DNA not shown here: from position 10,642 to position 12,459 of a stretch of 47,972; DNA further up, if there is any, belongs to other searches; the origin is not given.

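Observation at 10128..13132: Split, self-contained Aas-like acylation system: PlsC-type acyltransferase, fatty-acyl-AMP ligase, private carrier protein and Sfp-type PPTase in one coupled operon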

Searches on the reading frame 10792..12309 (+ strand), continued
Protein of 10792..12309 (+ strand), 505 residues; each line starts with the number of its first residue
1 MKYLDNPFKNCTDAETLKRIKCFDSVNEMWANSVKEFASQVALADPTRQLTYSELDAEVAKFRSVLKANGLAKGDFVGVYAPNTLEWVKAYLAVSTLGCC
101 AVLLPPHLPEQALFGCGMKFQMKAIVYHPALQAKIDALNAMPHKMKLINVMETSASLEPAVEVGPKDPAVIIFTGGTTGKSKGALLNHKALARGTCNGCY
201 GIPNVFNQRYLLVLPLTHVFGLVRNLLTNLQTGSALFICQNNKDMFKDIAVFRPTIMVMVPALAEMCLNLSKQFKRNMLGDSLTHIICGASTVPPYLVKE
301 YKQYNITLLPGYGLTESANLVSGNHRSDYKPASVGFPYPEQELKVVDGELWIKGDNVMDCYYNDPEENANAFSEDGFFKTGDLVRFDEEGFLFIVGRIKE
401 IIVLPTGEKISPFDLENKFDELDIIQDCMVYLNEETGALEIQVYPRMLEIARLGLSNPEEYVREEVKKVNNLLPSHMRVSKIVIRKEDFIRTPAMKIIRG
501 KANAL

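Call 43: search_protein_families(library=pfam, proteins=[L066:16639-17196:+, L084:5707-7374:+, L085:16829-17434:+, L074:6853-8727:+, L054:3299-4093:+, L037:6113-6898:+, L035:7397-8179:+, L018:2733-3602:+, L033:4662-5096:+, L033:5093-5512:+], max_evalue=0.01)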
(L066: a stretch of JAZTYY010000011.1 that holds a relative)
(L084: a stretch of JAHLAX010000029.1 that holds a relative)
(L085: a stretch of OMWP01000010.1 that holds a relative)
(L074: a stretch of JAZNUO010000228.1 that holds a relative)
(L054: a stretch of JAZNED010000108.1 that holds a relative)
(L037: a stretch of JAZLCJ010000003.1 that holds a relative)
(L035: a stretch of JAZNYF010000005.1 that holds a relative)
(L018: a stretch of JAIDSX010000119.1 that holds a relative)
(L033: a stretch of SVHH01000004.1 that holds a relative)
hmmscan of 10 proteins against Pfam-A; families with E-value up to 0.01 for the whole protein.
L066:16639-17196:+ (185 aa): 1 family
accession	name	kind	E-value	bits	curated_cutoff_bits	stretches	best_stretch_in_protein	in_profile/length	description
PF23600.1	DUF7139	-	0.00084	19.4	30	1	62-123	9-76/150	Domain of unknown function (DUF7139)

L084:5707-7374:+ (555 aa): 3 families
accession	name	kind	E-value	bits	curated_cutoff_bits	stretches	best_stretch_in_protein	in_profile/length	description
PF13684.11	FakA-like_C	-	8.3e-56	189.2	23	1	339-554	2-215/216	Fatty acid kinase subunit A-like, C-terminal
PF02734.22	Dak2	-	3.9e-36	125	27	1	44-206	1-173/174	DAK2 domain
PF21645.3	FakA-like_M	-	3.7e-23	81.6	24.9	1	244-324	3-79/80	Fatty acid kinase subunit A-like, middle domain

L085:16829-17434:+ (201 aa): 8 families
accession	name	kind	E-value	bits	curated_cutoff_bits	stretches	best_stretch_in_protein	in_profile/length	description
PF13240.11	Zn_Ribbon_1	-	1e-06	28.8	25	1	30-50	2-22/23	zinc-ribbon domain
PF12773.13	DZR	-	0.00012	22.6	27.3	1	30-50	1-21/45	Double zinc ribbon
PF13828.11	DUF4190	-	0.00038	20.6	35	1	135-198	7-61/62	Domain of unknown function (DUF4190)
PF18912.6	DZR_2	-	0.0027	17.9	27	1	27-53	21-48/56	Double zinc ribbon domain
PF13248.11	Zn_ribbon_3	-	0.0028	17.5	27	1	29-50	4-25/26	zinc-ribbon domain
PF17032.10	Zn_ribbon_15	-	0.0044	18.2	28.9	1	27-48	52-73/73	zinc-ribbon family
PF07666.16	MpPF26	-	0.0068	16.9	37.2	0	134-198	2-73/75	M penetrans paralogue family 26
PF09297.16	Zn_ribbon_NUD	-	0.0072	16.5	24.8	0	42-56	4-18/32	NADH pyrophosphatase zinc ribbon domain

L074:6853-8727:+ (624 aa): 4 families
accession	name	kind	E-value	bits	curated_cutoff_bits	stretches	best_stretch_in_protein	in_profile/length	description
PF00005.33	ABC_tran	-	2e-30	106.6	25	1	377-537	1-137/137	ABC transporter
PF13304.12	AAA_21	-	1.6e-08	35.4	27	2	391-410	3-22/304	AAA domain, putative AbiEii toxin, Type IV TA system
PF02463.25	SMC_N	-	3e-07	30.5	40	1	507-577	135-209/220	RecF/RecN/SMC N terminal domain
PF13555.12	AAA_29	-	0.00039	20.6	27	1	376-404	11-39/61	P-loop containing region of AAA domain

L054:3299-4093:+ (264 aa): 4 families
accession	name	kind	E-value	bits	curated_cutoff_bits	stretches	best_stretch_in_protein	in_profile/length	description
PF12706.13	Lactamase_B_2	-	4.2e-23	82.4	27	1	25-218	3-199/200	Beta-lactamase superfamily domain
PF00753.33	Lactamase_B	-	1.5e-15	58.1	22.7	1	12-92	5-86/196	Metallo-beta-lactamase superfamily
PF23023.1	Anti-Pycsar_Apyc1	-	0.0053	16.7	50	1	23-68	30-72/250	Anti-Pycsar protein Apyc1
PF13483.12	Lactamase_B_3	-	0.009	16.4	24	0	41-125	28-85/160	Beta-lactamase superfamily domain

L037:6113-6898:+ (261 aa): 1 family
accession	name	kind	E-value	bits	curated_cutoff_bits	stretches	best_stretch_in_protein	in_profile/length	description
PF01182.26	Glucosamine_iso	-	6.1e-21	75.8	27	1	10-226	4-215/225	Glucosamine-6-phosphate isomerases/6-phosphogluconolactonase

L035:7397-8179:+ (260 aa): 1 family
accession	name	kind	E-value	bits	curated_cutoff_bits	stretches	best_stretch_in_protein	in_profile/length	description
PF14808.11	TMEM164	-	3.3e-20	73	25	1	14-234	2-213/217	TMEM164 family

L018:2733-3602:+ (289 aa): 4 families
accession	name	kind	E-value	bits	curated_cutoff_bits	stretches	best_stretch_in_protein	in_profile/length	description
PF01522.26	Polysacc_deac_1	-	1.2e-16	61.2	23.1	1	35-134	22-121/124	Polysaccharide deacetylase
PF11959.13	DUF3473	-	1.8e-10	41.3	29.6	1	176-262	45-125/130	Domain of unknown function (DUF3473)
PF10096.14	DUF2334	-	5.9e-05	23.2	26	1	64-221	59-197/203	Uncharacterized protein conserved in bacteria (DUF2334)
PF22537.1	WbmS-like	-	0.0056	17.1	27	0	30-140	9-110/186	Polysaccharide deacetylase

L033:4662-5096:+ (144 aa): 1 family
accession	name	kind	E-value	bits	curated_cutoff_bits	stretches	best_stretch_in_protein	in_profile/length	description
PF04397.21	LytTR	-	1.4e-14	54.5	22.6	1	47-142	1-97/98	LytTr DNA-binding domain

L033:5093-5512:+ (139 aa): 1 family
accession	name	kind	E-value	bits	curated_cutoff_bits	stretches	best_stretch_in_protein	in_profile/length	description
PF11457.13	DUF3021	-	1.3e-20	74.4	24.7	1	15-137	7-130/130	Protein of unknown function (DUF3021)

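Call 47: search_protein_families(library=pfam, proteins=[L039:18509-19351:+, L072:14703-15560:+, L072:5657-6991:+, L038:19562-20053:+, L050:16758-17273:+, L050:18447-19886:+, L073:852-3842:+, L073:3842-5521:+, L025:12274-13398:+, L084:11570-12514:+], max_evalue=0.01)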
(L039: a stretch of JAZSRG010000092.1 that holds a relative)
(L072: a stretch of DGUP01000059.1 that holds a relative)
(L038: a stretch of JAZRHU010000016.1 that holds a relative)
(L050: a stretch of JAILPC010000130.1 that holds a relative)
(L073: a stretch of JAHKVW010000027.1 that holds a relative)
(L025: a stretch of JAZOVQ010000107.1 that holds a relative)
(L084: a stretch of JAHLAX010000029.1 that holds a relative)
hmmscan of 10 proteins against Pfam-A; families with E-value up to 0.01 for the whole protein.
L039:18509-19351:+ (280 aa): 2 families
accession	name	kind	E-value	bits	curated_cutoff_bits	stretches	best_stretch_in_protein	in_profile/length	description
PF11959.13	DUF3473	-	1.2e-15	58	29.6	1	169-271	26-122/130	Domain of unknown function (DUF3473)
PF01522.26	Polysacc_deac_1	-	3.6e-07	30.6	23.1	1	39-136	22-120/124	Polysaccharide deacetylase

L072:14703-15560:+ (285 aa): 4 families
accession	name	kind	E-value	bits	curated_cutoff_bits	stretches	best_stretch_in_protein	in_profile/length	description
PF11959.13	DUF3473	-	1.7e-14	54.4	29.6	1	167-263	22-117/130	Domain of unknown function (DUF3473)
PF01522.26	Polysacc_deac_1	-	6.3e-11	42.8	23.1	1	40-139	22-121/124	Polysaccharide deacetylase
PF10096.14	DUF2334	-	6.8e-06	26.2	26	1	65-230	55-192/203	Uncharacterized protein conserved in bacteria (DUF2334)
PF04577.19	Glyco_transf_61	-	0.001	19.7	27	1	202-278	16-100/137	Glycosyltransferase 61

L072:5657-6991:+ (444 aa): 2 families
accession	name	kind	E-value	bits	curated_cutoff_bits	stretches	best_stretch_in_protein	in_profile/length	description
PF13424.12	TPR_12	-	0.00011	22.7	30.1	0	251-307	7-67/77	Tetratricopeptide repeat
PF07719.23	TPR_2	-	0.00086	19.7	27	0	250-274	4-28/34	Tetratricopeptide repeat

L038:19562-20053:+ (163 aa): 4 families
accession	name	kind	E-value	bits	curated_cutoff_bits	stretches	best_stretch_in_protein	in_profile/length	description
PF13248.11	Zn_ribbon_3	-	9.6e-07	28.5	27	1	1-23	2-24/26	zinc-ribbon domain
PF13240.11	Zn_Ribbon_1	-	7.6e-06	26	25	1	4-23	2-21/23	zinc-ribbon domain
PF12773.13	DZR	-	0.0015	19.1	27.3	1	3-22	26-45/45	Double zinc ribbon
PF24460.1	DUF7575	-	0.0069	16.2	28.5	1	3-22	5-24/28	Domain of unknown function (DUF7575)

L050:16758-17273:+ (171 aa): 0 families

L050:18447-19886:+ (479 aa): 3 families
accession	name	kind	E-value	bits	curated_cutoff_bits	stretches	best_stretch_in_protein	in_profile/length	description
PF09180.16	ProRS-C_1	-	1.2e-24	86.6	31.5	1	412-479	2-71/71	Prolyl-tRNA synthetase, C-terminal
PF03129.25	HGTP_anticodon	-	1.8e-22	79.7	21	1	293-384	1-93/94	Anticodon binding domain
PF00587.30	tRNA-synt_2b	-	1.1e-20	74.9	29.3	1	106-275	7-177/179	tRNA synthetase class II core domain (G, H, P, S and T)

L073:852-3842:+ (996 aa): 3 families
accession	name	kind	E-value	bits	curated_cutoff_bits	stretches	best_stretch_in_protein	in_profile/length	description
PF00501.34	AMP-binding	-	1.7e-47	162.5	29.9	1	10-329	3-383/384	AMP-binding enzyme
PF00668.25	Condensation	-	3.4e-39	135.2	30.6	1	577-967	18-440/456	Condensation domain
PF00550.31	PP-binding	-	2.9e-05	24.6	20.8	1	479-516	1-40/67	Phosphopantetheine attachment site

L073:3842-5521:+ (559 aa): 5 families
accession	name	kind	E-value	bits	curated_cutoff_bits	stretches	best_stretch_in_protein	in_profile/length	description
PF00135.34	COesterase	-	6.6e-97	326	27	1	31-499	5-505/515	Carboxylesterase family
PF07859.19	Abhydrolase_3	-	2.5e-05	24.6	25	1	191-224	50-83/210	alpha/beta hydrolase fold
PF20434.5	BD-FAE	-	0.00016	21.7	26.8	1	118-229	8-106/215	BD-FAE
PF10340.15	Say1_Mug180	-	0.0045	16.3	21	0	120-256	119-242/374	Steryl acetyl hydrolase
PF00326.27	Peptidase_S9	-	0.0061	16.5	22.6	0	192-267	47-118/213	Prolyl oligopeptidase family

L025:12274-13398:+ (374 aa): 2 families
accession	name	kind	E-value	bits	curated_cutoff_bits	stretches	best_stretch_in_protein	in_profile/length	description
PF01545.26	Cation_efflux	-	1.3e-43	149.5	26.6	1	18-209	2-197/198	Cation efflux family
PF16916.11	ZT_dimer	-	1e-16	61.1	26.7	1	214-290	1-77/78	Dimerisation domain of Zinc Transporter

L084:11570-12514:+ (314 aa): 2 families
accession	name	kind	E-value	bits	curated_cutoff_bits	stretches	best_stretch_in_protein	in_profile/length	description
PF04204.22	HTS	-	8.9e-145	481.7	27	1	2-301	1-298/298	Homoserine O-succinyltransferase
PF00117.34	GATase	-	0.0044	17.1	22.8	1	87-232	28-165/190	Glutamine amidotransferase class-I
